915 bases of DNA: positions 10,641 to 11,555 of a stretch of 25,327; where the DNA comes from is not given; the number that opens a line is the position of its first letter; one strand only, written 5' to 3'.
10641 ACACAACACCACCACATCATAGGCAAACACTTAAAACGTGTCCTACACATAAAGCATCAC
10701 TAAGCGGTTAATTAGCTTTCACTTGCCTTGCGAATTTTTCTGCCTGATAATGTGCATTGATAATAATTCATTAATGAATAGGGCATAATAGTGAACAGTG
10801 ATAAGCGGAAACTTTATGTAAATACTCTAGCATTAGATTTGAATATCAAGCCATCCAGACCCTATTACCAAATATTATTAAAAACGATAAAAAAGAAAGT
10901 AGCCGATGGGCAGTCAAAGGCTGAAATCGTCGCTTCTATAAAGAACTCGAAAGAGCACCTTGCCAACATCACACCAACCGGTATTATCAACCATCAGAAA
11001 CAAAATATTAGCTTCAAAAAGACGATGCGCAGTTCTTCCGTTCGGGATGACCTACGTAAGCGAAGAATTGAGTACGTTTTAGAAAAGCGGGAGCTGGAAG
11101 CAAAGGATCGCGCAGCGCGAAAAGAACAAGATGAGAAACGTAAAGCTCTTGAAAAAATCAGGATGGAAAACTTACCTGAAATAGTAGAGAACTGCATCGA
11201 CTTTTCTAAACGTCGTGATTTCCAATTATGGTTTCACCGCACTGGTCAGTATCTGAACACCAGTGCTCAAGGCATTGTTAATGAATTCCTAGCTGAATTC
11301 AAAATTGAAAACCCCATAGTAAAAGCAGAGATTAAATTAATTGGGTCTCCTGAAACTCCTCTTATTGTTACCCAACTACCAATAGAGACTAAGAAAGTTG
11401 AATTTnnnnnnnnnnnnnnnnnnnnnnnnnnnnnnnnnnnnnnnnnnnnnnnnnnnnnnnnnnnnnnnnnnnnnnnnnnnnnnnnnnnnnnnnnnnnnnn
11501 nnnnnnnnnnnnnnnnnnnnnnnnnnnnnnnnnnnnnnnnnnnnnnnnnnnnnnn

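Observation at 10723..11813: Lone opposite-strand, AT-rich gene with a C-terminal HNH nuclease core inside the phage nucleotide-metabolism cluster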

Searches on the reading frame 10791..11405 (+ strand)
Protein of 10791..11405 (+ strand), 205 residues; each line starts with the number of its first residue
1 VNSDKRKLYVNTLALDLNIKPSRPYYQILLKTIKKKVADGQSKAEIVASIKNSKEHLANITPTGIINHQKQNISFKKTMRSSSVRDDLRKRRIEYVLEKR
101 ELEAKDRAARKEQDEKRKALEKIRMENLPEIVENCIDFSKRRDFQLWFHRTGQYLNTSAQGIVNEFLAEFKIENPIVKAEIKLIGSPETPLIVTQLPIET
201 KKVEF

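Call 51: search_protein_representatives(alignment_id=A4)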
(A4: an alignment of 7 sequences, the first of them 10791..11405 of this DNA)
Query: 7 sequences, 241 profile positions. Proteins with E-value up to 0.001 (for the whole library): 25; up to 1e-10: 13; up to 1e-30: 5. The best 25 are listed.
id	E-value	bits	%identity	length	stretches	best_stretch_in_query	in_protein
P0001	7.3e-82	290.8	-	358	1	9-239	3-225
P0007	8.8e-78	277.4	-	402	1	3-240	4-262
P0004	9.6e-74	264.2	-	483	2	3-241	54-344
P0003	1.3e-72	260.5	-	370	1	1-233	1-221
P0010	7.5e-56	205.6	-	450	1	3-234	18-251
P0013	6.3e-19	84.7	-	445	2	19-237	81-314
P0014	7.1e-15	71.5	-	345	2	128-237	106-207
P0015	2.6e-14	69.6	-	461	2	10-208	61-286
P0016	2.8e-14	69.6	-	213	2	3-127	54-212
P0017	2.6e-13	66.3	-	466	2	17-237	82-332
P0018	2.8e-13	66.3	-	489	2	22-209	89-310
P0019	3.3e-12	62.8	-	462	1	11-208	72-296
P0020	7.0e-11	58.4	-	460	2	22-222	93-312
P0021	3.5e-10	56.1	-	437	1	12-214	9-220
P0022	2.0e-09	53.7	-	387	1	12-240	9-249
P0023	1.3e-08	51.0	-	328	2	133-223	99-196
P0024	8.1e-07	45.1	-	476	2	7-189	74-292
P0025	9.7e-07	44.8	-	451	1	13-226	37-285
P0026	9.6e-06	41.6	-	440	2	9-127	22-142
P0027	1.5e-05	41.0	-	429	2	172-237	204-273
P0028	2.4e-05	40.3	-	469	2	22-206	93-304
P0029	3.2e-05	39.9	-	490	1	7-222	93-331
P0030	4.1e-04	36.3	-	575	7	33-61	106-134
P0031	7.7e-04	35.4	-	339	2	147-223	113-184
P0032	7.9e-04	35.3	-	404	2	156-207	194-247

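Call 59: predict_structure(alignment_id=A4)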
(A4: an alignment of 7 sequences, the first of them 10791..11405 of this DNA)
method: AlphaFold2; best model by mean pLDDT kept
length: 205 residues; sequences in the alignment: 7
mean_pLDDT: 74.8   pTM: 0.31
mean pLDDT of the five models: 74.8, 74.8, 72.1, 71.7, 71.4
residues with pLDDT >= 90: 21; 70-90: 124; 50-70: 31; < 50: 29
segments of 3 or more residues with pLDDT < 50: 177-205
pLDDT, mean of each block of 10 residues (from residue 1): 76 86 85 89 88 79 60 69 83 94 91 80 72 81 86 77 83 54 40 42 39
secondary structure, 60 per line:
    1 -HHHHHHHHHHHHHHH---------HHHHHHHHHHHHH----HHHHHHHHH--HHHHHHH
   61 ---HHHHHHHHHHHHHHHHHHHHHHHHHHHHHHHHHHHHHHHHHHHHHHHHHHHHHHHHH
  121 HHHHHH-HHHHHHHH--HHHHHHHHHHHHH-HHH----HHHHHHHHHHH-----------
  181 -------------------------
elements in order: H2-16 H26-38 H43-51 H54-60 H64-126 H128-135 H138-150 H159-169

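Call 78: search_protein_families(library=pfam, proteins=[P0013, P0014, P0015, P0016, P0017, P0018, P0019, P0020, P0021, P0022], max_evalue=0.01)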
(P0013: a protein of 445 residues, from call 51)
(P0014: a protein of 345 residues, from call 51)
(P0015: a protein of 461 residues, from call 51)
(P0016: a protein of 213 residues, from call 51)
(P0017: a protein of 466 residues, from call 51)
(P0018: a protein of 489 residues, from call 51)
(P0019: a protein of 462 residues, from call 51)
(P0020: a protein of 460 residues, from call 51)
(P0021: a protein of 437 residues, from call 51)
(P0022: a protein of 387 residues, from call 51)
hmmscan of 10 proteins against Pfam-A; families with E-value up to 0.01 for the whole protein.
P0013 (445 aa): 1 family
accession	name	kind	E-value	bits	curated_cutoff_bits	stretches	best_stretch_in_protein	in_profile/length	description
PF13391.12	HNH_2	-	9.2e-08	32.3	21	1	348-397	1-66/66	HNH endonuclease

P0014 (345 aa): 1 family
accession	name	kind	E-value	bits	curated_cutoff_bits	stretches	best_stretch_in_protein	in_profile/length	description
PF13391.12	HNH_2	-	6.9e-11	42.3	21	1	245-293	1-65/66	HNH endonuclease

P0015 (461 aa): 2 families
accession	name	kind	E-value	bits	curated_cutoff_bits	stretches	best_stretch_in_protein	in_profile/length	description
PF13391.12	HNH_2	-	1.3e-08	35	21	1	362-411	1-66/66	HNH endonuclease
PF02924.19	HDPD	-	0.0082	16.7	29.1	0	26-82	21-78/116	Bacteriophage lambda head decoration protein D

P0016 (213 aa): 0 families

P0017 (466 aa): 1 family
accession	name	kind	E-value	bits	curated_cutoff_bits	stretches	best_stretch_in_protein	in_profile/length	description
PF13391.12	HNH_2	-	3.1e-05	24.2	21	1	366-415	1-66/66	HNH endonuclease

P0018 (489 aa): 1 family
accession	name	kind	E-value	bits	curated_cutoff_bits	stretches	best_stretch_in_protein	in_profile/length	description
PF13391.12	HNH_2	-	8.7e-11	42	21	1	392-441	1-66/66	HNH endonuclease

P0019 (462 aa): 1 family
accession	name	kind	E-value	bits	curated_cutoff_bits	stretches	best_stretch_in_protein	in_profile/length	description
PF13391.12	HNH_2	-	6.1e-10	39.2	21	1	359-408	1-66/66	HNH endonuclease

P0020 (460 aa): 2 families
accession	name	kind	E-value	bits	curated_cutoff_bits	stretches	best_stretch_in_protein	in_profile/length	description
PF13391.12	HNH_2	-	2.6e-08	34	21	1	367-413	1-66/66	HNH endonuclease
PF08597.15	eIF3_subunit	-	0.0035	17.7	28.9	1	207-264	66-127/250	Translation initiation factor eIF3 subunit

P0021 (437 aa): 1 family
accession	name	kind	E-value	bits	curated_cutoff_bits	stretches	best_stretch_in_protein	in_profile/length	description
PF13391.12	HNH_2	-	3.6e-06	27.2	21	1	337-386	1-66/66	HNH endonuclease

P0022 (387 aa): 1 family
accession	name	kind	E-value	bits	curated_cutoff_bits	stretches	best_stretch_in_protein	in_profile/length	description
PF13391.12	HNH_2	-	9e-09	35.5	21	1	295-343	1-66/66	HNH endonuclease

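Call 79: search_protein_families(library=pfam, proteins=[P0023, P0024, P0025, P0026, P0027, P0028, P0029, P0030, P0031, P0032], max_evalue=0.01)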
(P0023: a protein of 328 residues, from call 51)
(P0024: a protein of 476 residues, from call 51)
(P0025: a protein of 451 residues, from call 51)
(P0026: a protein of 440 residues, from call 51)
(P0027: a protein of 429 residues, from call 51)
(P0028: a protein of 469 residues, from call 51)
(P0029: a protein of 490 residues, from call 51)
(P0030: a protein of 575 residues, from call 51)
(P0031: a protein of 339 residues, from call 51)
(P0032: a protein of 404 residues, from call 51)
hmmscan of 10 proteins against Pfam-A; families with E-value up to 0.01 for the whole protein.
P0023 (328 aa): 1 family
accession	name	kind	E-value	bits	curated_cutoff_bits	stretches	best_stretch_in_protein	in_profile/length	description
PF13391.12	HNH_2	-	3.4e-09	36.9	21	1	246-290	1-60/66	HNH endonuclease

P0024 (476 aa): 1 family
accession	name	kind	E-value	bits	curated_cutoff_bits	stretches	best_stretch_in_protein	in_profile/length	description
PF13391.12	HNH_2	-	6.5e-10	39.2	21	1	375-424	1-66/66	HNH endonuclease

P0025 (451 aa): 1 family
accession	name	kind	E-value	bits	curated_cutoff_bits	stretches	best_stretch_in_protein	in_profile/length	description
PF13391.12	HNH_2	-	1.4e-11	44.5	21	1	337-386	1-66/66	HNH endonuclease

P0026 (440 aa): 1 family
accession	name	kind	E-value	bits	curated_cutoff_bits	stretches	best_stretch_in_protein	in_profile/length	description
PF13391.12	HNH_2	-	3.6e-09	36.8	21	1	346-394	1-66/66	HNH endonuclease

P0027 (429 aa): 1 family
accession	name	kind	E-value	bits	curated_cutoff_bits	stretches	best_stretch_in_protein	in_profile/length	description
PF13391.12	HNH_2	-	5.7e-08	32.9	21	1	335-383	1-66/66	HNH endonuclease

P0028 (469 aa): 1 family
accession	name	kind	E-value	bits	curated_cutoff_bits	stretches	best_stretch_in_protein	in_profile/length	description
PF13391.12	HNH_2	-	1.4e-09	38.1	21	1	371-420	1-66/66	HNH endonuclease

P0029 (490 aa): 2 families
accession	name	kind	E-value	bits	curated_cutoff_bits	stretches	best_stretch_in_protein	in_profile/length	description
PF13391.12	HNH_2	-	1.1e-07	32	21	1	395-444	1-66/66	HNH endonuclease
PF16031.10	TonB_N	-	0.0038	18.3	33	1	321-381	49-109/138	TonB polyproline region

P0030 (575 aa): 32 families (the best 25 are shown)
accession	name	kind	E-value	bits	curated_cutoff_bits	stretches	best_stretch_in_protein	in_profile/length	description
PF03918.19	CcmH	-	1.8e-13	50.4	25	0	55-84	57-86/143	Cytochrome C biogenesis protein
PF22564.2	HAAS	-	2.6e-10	40.9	27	0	98-127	15-44/55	HAAS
PF23905.1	DUF7247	-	1.9e-09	38.5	27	0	122-174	37-90/106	Domain of unknown function (DUF7247)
PF22838.1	COMMD8_HN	-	3.3e-08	34.3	27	0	257-306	37-84/90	COMMD8, helical N-terminal domain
PF18947.5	HAMP_2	-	4.6e-08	33.3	24.3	0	77-112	27-62/67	HAMP domain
PF04255.20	DUF433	-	1.4e-07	31.6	23.6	0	111-127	23-39/56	Protein of unknown function (DUF433)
PF20136.4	DUF6526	-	2.1e-07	31.5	23.7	0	265-296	112-143/145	Family of unknown function (DUF6526)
PF19466.4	DUF6003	-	9.6e-07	29.1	35.4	0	257-289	97-129/140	Family of unknown function (DUF6003)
PF09524.15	Phg_2220_C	-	2.3e-06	28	27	0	252-293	5-46/73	Conserved phage C-terminus (Phg_2220_C)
PF18593.6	CdiI_2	-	4.4e-06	27.8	26.7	0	191-239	23-71/91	CdiI immunity protein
PF00872.24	Transposase_mut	-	4.7e-06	26.2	21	0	158-199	100-141/379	Transposase, Mutator family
PF11625.14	DUF3253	-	8e-06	26.4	22.1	0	229-278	6-56/81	Protein of unknown function (DUF3253)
PF02627.25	CMD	-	1.5e-05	25.4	23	0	161-183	42-64/84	Carboxymuconolactone decarboxylase family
PF11264.13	ThylakoidFormat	-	1.8e-05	25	27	0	74-158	56-140/216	Thylakoid formation protein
PF09713.15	A_thal_3526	-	2.2e-05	25.1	27.8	0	379-402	1-24/53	Plant protein 1589 of unknown function (A_thal_3526)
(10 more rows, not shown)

P0031 (339 aa): 1 family
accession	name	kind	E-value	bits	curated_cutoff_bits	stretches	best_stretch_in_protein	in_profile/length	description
PF13391.12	HNH_2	-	3e-11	43.4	21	1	239-287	1-65/66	HNH endonuclease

P0032 (404 aa): 1 family
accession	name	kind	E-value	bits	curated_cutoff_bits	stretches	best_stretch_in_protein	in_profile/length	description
PF13391.12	HNH_2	-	7e-09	35.9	21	1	307-356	1-66/66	HNH endonuclease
